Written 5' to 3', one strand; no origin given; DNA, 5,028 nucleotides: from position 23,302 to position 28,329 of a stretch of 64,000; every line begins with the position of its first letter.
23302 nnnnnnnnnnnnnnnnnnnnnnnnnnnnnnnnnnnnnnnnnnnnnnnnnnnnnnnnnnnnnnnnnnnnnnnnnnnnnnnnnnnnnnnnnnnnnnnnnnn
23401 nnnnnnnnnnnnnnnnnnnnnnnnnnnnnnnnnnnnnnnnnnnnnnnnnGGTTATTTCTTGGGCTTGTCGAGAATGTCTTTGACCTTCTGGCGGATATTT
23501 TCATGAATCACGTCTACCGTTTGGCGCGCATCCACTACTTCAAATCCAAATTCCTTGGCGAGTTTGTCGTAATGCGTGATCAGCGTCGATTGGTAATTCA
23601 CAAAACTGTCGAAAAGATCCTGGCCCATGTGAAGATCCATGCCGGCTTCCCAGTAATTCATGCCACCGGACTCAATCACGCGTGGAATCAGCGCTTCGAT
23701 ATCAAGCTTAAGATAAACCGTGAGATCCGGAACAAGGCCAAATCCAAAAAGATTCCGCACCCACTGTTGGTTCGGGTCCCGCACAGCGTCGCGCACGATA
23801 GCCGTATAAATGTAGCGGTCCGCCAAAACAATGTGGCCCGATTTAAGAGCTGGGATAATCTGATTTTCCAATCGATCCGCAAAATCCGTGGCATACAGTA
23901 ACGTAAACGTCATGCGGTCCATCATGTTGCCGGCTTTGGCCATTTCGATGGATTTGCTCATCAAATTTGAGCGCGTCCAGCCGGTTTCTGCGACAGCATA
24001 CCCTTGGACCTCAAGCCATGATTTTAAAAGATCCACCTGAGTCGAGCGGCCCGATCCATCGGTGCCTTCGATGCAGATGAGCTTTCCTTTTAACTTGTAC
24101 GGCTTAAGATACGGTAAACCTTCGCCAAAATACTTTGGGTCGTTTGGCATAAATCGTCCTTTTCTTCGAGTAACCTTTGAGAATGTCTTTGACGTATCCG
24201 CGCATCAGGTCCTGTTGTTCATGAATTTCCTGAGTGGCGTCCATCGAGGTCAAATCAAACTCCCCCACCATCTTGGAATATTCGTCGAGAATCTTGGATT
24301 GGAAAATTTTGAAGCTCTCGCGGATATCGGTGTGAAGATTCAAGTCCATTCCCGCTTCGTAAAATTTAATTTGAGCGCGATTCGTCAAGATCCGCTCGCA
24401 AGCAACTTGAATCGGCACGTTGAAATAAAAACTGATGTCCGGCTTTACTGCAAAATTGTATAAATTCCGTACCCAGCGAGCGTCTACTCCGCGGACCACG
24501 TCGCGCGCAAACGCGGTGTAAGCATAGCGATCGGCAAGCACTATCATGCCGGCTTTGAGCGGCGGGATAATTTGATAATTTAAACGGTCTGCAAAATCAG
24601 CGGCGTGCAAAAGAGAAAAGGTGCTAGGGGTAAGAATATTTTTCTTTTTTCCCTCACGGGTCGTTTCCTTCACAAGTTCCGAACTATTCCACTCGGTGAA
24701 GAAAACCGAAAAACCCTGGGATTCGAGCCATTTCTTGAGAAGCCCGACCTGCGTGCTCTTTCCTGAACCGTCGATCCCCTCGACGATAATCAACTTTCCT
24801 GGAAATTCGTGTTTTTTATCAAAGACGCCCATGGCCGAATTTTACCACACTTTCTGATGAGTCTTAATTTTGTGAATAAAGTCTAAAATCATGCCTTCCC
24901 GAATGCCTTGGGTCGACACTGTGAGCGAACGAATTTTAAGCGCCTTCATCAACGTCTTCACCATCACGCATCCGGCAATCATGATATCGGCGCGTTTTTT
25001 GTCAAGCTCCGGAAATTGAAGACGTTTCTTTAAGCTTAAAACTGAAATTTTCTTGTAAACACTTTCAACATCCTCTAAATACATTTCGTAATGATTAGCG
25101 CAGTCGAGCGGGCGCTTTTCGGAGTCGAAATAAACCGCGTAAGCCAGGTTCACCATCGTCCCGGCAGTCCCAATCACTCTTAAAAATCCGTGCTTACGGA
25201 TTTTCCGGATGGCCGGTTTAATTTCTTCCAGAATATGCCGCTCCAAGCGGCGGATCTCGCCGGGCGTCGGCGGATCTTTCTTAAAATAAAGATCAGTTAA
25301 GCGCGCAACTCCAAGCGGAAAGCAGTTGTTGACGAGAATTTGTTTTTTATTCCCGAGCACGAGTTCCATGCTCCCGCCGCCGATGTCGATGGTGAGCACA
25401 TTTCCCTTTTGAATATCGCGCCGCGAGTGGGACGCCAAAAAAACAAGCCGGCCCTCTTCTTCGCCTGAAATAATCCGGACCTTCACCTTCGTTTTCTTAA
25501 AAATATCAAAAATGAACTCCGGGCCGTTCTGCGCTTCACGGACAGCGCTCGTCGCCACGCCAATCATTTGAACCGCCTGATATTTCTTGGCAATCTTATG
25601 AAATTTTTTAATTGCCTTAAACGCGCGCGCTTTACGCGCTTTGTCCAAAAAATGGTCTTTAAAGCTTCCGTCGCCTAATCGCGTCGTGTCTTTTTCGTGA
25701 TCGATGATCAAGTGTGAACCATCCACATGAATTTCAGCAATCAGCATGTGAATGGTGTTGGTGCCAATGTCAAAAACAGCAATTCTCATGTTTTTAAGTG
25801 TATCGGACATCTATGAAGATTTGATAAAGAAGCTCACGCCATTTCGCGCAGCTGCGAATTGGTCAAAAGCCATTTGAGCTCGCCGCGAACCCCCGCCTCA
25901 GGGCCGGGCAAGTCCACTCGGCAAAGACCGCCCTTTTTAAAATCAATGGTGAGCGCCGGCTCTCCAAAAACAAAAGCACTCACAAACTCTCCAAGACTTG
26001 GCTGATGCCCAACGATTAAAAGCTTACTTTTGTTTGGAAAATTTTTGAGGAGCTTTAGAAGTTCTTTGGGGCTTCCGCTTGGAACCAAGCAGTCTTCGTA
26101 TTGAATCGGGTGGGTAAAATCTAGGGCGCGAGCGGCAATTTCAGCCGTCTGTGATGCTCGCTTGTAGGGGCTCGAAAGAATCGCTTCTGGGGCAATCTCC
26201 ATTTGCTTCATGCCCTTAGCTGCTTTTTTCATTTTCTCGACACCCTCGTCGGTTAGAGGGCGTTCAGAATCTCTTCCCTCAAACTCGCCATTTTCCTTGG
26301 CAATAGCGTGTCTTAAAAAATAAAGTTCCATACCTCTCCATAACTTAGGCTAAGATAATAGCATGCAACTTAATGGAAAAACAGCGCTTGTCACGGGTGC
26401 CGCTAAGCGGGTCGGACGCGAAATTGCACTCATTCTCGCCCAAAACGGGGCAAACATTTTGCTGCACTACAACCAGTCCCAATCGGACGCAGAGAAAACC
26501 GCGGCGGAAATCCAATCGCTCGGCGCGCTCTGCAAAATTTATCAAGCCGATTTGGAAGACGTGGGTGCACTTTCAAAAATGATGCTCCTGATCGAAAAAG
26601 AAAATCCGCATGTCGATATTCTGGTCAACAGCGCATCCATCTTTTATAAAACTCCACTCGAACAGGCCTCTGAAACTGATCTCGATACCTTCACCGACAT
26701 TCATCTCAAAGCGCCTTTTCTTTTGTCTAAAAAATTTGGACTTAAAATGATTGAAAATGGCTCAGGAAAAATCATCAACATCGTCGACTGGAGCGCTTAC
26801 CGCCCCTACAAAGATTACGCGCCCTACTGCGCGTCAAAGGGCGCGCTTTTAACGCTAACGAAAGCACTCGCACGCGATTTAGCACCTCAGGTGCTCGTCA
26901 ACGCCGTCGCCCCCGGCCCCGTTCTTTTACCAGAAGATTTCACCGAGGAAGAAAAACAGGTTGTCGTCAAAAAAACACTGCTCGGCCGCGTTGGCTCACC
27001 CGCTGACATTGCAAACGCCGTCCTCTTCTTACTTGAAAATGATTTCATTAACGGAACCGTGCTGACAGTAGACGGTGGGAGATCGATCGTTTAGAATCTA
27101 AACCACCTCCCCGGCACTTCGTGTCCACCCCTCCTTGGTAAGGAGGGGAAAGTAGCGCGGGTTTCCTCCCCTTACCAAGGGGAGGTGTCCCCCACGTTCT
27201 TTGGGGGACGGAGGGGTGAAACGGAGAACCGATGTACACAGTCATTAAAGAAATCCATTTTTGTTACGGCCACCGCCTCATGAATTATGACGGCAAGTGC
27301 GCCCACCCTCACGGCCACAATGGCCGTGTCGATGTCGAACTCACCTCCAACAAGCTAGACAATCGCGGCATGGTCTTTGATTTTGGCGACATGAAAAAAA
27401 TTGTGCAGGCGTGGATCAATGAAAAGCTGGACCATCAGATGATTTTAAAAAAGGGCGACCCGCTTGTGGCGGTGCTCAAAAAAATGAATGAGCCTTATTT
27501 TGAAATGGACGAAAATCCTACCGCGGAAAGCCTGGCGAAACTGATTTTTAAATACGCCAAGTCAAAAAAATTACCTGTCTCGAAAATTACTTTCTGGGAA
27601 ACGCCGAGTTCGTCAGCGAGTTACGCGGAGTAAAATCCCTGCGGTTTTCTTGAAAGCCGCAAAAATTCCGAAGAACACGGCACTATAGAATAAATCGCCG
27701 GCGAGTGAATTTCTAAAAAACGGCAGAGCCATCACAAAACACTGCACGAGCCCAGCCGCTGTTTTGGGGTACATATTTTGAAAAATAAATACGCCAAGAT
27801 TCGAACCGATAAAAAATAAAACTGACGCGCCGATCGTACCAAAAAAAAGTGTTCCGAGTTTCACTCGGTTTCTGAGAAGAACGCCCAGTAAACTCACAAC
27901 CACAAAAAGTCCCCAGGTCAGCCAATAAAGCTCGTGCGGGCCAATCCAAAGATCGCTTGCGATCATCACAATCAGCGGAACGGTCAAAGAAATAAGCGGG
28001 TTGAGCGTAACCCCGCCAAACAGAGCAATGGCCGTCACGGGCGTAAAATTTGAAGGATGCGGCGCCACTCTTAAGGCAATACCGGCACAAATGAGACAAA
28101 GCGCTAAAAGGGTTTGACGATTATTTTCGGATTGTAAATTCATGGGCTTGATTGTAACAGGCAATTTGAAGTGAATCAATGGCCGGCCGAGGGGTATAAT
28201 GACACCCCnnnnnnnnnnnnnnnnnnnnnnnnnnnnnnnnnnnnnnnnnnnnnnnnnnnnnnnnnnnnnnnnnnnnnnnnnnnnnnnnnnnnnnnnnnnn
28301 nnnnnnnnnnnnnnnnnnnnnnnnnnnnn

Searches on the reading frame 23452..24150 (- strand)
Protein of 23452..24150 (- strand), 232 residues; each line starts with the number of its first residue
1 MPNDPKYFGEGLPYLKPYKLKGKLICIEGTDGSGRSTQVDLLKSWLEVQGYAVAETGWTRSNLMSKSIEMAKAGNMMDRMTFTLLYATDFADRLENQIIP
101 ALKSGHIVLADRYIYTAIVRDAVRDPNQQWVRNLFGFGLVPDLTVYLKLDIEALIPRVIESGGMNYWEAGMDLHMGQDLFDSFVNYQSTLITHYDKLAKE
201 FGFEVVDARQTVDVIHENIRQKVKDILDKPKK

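Call 8: search_protein_families(library=ncbifam, proteins=[window:23452-24150:-], max_evalue=0.00001)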
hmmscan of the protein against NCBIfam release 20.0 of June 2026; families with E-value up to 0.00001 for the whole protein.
window:23452-24150:- (232 aa): 2 families
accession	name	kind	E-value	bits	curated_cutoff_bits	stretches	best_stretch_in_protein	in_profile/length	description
TIGR00041.1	DTMP_kinase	equivalog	9.3e-25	87.5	83.25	1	21-219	3-196/196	dTMP kinase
NF005923.0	PRK07933.1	equivalog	3.2e-10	39.7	193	1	24-200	2-185/213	dTMP kinase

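Call 22: find_related_loci(query=window:23452-24150:-, collection=metagenome_contigs, flank=5000)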
Query window:23452-24150:- (232 aa) in metagenome_contigs; peptide patterns used: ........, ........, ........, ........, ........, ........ (x = any residue, [..] = any of these).
86 stretches matched a pattern; 33 encode a relative of the query (tblastn E <= 1e-3); 33 distinct loci.
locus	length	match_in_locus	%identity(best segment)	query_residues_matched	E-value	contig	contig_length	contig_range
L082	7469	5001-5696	81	1-232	2e-131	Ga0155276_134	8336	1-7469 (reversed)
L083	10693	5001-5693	80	1-231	4e-131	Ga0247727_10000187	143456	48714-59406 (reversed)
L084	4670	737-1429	81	1-231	3e-131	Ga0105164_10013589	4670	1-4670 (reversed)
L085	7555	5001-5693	80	1-231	2e-129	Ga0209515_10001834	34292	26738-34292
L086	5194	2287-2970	79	1-228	3e-129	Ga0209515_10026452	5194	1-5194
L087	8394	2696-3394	78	1-232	1e-128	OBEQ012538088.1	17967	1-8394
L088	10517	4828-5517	78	1-230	1e-126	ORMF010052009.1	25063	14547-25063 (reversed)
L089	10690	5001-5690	78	1-230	1e-126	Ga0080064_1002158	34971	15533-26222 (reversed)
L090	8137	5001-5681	78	1-227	9e-127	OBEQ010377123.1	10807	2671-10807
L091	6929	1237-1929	79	1-231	4e-130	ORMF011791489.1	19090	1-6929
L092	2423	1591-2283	77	1-231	8e-132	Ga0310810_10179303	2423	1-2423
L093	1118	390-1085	77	1-232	2e-137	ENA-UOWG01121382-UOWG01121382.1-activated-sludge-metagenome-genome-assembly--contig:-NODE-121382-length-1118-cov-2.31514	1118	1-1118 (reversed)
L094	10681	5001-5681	77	1-227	7e-125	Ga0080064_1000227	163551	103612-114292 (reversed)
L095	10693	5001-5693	77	1-231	8e-124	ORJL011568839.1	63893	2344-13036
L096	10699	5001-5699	76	1-232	1e-123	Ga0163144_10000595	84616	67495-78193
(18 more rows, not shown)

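Call 38: search_protein_families(library=pfam, proteins=[L083:7804-9279:+, L089:8169-9746:+, window:23452-24150:-], max_evalue=0.001)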
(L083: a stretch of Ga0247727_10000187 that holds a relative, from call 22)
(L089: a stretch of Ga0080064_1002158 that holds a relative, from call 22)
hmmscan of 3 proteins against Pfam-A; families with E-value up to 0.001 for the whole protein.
L083:7804-9279:+ (491 aa): 1 family
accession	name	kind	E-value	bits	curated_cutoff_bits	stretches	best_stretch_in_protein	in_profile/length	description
PF16930.11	Porin_5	-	6.2e-42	144.3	22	2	102-315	99-328/535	Putative porin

L089:8169-9746:+ (525 aa): 1 family
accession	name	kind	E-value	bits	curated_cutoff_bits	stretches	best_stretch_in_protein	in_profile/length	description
PF16930.11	Porin_5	-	1.3e-36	126.8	22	2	155-351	150-330/535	Putative porin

window:23452-24150:- (232 aa): 2 families
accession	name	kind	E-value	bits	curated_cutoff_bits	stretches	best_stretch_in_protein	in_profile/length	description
PF02223.23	Thymidylate_kin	-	3.7e-20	72.8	27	1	27-219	1-185/185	Thymidylate kinase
PF01712.25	dNK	-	5.8e-05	23.4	27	1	25-158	1-140/203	Deoxynucleoside kinase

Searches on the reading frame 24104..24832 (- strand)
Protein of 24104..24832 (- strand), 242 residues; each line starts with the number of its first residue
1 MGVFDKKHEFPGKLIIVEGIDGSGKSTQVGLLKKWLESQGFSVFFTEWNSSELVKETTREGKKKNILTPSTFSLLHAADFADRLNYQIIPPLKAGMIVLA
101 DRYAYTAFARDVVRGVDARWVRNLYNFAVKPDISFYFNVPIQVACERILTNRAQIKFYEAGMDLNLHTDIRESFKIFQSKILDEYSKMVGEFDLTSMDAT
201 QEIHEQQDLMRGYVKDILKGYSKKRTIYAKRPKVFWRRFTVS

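Call 8: search_protein_families(library=ncbifam, proteins=[window:24104-24832:-], max_evalue=0.00001)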
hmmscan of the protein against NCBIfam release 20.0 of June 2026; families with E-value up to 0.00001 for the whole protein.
window:24104-24832:- (242 aa): 2 families
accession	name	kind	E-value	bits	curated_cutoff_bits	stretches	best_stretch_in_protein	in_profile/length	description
TIGR00041.1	DTMP_kinase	equivalog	4.7e-27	95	83.25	1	12-206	4-192/196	dTMP kinase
NF005923.0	PRK07933.1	equivalog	3.1e-08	33.2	193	1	14-151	2-153/213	dTMP kinase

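Call 38: search_protein_families(library=pfam, proteins=[window:24104-24832:-], max_evalue=0.001)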
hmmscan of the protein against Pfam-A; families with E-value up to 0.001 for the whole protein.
window:24104-24832:- (242 aa): 1 family
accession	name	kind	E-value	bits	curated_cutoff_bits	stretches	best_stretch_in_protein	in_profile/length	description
PF02223.23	Thymidylate_kin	-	2.5e-24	86.4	27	1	17-173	1-158/185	Thymidylate kinase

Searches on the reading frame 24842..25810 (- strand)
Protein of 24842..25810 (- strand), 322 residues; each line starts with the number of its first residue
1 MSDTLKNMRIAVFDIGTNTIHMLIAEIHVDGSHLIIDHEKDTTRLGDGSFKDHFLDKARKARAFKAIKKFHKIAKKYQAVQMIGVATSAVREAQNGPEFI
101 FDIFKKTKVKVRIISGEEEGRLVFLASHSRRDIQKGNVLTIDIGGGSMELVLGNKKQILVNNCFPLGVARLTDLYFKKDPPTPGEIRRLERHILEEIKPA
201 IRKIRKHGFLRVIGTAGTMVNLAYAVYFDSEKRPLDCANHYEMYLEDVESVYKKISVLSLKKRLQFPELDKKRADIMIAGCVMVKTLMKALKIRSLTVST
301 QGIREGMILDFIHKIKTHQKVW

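Call 8: search_protein_families(library=ncbifam, proteins=[window:24842-25810:-], max_evalue=0.00001)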
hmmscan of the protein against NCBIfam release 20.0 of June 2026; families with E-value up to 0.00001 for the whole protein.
window:24842-25810:- (322 aa): 3 families
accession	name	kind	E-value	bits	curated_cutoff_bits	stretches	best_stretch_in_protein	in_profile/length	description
TIGR03706.1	exo_poly_only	exception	2.4e-76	256.9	307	1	9-311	1-298/300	exopolyphosphatase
NF008108.0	PRK10854.1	equivalog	2.3e-34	118.5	864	1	6-316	9-310/513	exopolyphosphatase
NF008260.0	PRK11031.1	equivalog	1e-27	97.4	624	1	11-317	9-305/496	guanosine-5'-triphosphate,3'-diphosphate diphosphatase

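Call 38: search_protein_families(library=pfam, proteins=[window:24842-25810:-], max_evalue=0.001)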
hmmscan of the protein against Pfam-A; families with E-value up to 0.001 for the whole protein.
window:24842-25810:- (322 aa): 1 family
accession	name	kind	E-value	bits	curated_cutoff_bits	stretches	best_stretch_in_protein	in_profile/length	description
PF02541.22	Ppx-GppA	-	8.6e-60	203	27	1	29-314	6-284/285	Ppx/GppA phosphatase family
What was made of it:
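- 24842..25810 (-): ppx (exopolyphosphatase); the true start is probably ATG 25789. TIGR03706, 256.9 bits (call 8); Pfam Ppx-GppA (call 38).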

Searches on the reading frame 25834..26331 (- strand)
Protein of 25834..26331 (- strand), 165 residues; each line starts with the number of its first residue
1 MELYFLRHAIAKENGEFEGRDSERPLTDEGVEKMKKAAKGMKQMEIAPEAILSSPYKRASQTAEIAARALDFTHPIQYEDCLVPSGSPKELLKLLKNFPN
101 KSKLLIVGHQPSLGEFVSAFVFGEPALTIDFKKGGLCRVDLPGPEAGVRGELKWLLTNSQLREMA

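Call 8: search_protein_families(library=ncbifam, proteins=[window:25834-26331:-], max_evalue=0.00001)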
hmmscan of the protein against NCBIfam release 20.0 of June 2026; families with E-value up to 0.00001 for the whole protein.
window:25834-26331:- (165 aa): 6 families
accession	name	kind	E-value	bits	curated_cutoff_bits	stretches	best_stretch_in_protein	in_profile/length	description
TIGR00249.1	sixA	equivalog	2e-24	86.2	74.5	1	1-144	1-143/154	phosphohistidine phosphatase SixA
NF038349.1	dPGM_arch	equivalog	1.4e-08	34.8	225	1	5-72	3-70/194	2,3-diphosphoglycerate-dependent phosphoglycerate mutase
NF005567.0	PRK07238.1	equivalog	1.1e-07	31.5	326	1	3-73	180-250/378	bifunctional RNase H/acid phosphatase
NF002901.0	PRK03482.1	equivalog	1.2e-06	28.3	261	0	2-71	3-71/215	2,3-diphosphoglycerate-dependent phosphoglycerate mutase GpmB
NF011580.0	PRK15004.1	equivalog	4.7e-06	26.7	250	0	1-71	1-70/203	adenosylcobalamin/alpha-ribazole phosphatase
TIGR03162.1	ribazole_cobC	equivalog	5.1e-06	26.1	162.9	0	3-72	1-68/176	alpha-ribazole phosphatase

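Call 38: search_protein_families(library=pfam, proteins=[window:25834-26331:-], max_evalue=0.001)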
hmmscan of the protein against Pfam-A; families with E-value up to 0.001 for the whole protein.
window:25834-26331:- (165 aa): 1 family
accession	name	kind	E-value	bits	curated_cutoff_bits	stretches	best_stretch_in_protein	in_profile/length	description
PF00300.27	His_Phos_1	-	1.1e-11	45.2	21.7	1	3-82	1-77/194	Histidine phosphatase superfamily (branch 1)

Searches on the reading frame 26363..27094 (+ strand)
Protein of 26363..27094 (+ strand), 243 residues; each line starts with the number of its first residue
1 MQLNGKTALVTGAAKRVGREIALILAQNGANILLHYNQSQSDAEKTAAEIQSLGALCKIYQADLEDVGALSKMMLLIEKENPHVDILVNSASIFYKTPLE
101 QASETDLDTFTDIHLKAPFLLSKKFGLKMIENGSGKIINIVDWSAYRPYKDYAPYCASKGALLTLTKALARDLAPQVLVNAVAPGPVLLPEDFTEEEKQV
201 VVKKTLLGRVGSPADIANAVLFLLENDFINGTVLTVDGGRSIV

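Call 8: search_protein_families(library=ncbifam, proteins=[window:26363-27094:+], max_evalue=0.00001)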
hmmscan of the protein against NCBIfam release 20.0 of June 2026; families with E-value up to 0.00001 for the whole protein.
window:26363-27094:+ (243 aa): 212 families (the best 25 are shown)
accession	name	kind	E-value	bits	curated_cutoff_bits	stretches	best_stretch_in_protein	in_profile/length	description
NF006598.0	PRK09135.1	equivalog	6.4e-71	238.8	288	1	4-242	5-247/249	pteridine reductase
NF006597.0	PRK09134.1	equivalog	9.6e-62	208.6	281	1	5-241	12-248/261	SDR family oxidoreductase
NF005559.1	PRK07231.1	subfamily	5.7e-49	166.8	215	1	2-241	1-248/249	glucose 1-dehydrogenase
TIGR01830.1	3oxo_ACP_reduc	equivalog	7.1e-45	153.6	297.75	1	8-239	1-237/239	3-oxoacyl-[acyl-carrier-protein] reductase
NF009466.0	PRK12826.1-2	subfamily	6.6e-44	150.2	222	1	6-241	4-245/248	3-oxoacyl-ACP reductase FabG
NF047420.2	EF_P_mod_YmfI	equivalog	4e-43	147.8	238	1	7-239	1-234/236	elongation factor P 5-aminopentanone reductase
NF004778.0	PRK06124.1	equivalog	2.7e-42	144.9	303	1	2-241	8-253/256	SDR family oxidoreductase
NF005975.0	PRK08063.1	equivalog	4.8e-42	144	328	1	4-243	3-249/250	enoyl-[acyl-carrier-protein] reductase FabL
NF004198.0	PRK05653.1-3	equivalog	1.7e-41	142.4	296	1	2-242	4-248/248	3-oxoacyl-ACP reductase FabG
TIGR01832.1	kduD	equivalog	2.8e-41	141.7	338.85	1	2-239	2-244/248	2-dehydro-3-deoxy-D-gluconate 5-dehydrogenase KduD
NF009384.0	PRK12743.1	equivalog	4e-41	140.9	264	1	5-240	6-247/258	SDR family oxidoreductase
NF004791.0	PRK06138.1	equivalog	4.1e-41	141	312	1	1-242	1-251/252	SDR family oxidoreductase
NF005309.0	PRK06841.1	subfamily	1.1e-40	139.8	286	1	2-242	12-254/255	GolD/DthD family dehydrogenase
NF005390.0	PRK06935.1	equivalog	7.5e-40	136.9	369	1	2-239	12-254/258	2-dehydro-3-deoxy-D-gluconate 5-dehydrogenase KduD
NF006070.0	PRK08213.1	subfamily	7.6e-40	137.1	279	1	2-243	9-259/259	gluconate 5-dehydrogenase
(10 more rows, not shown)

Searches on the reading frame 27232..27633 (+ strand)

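Call 8: search_protein_families(library=ncbifam, proteins=[window:27232-27633:+], max_evalue=0.00001)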
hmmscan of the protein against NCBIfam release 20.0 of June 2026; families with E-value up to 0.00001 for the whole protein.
window:27232-27633:+ (133 aa): 2 families
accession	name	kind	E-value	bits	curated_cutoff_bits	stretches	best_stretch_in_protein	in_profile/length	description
TIGR03367.1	queuosine_QueD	equivalog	4.7e-25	87.8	89.25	1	4-108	2-89/92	6-carboxytetrahydropterin synthase QueD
TIGR00039.1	6PTHBS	subfamily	3.4e-22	79.1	125.5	1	2-131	2-116/124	6-pyruvoyl tetrahydropterin synthase/6-carboxytetrahydropterin synthase family protein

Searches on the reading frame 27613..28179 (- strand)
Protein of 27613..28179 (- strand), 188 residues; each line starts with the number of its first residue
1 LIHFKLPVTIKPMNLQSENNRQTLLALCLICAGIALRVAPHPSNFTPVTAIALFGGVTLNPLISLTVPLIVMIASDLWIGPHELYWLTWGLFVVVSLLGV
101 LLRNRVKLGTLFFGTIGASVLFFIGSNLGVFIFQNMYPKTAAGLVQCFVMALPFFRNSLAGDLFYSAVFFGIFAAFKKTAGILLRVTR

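Call 8: search_protein_families(library=ncbifam, proteins=[window:27613-28179:-], max_evalue=0.00001)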
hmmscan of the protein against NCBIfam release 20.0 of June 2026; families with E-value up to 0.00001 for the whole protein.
window:27613-28179:- (188 aa): 0 families

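Call 47: search_protein_families(library=pfam, proteins=[window:27613-28179:-], max_evalue=1e-8)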
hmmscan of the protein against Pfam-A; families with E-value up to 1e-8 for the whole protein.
window:27613-28179:- (188 aa): 1 family
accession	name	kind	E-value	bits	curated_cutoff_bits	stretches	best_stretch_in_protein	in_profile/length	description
PF20221.3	DUF6580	-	2e-46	158.6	27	1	19-179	3-158/162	Family of unknown function (DUF6580)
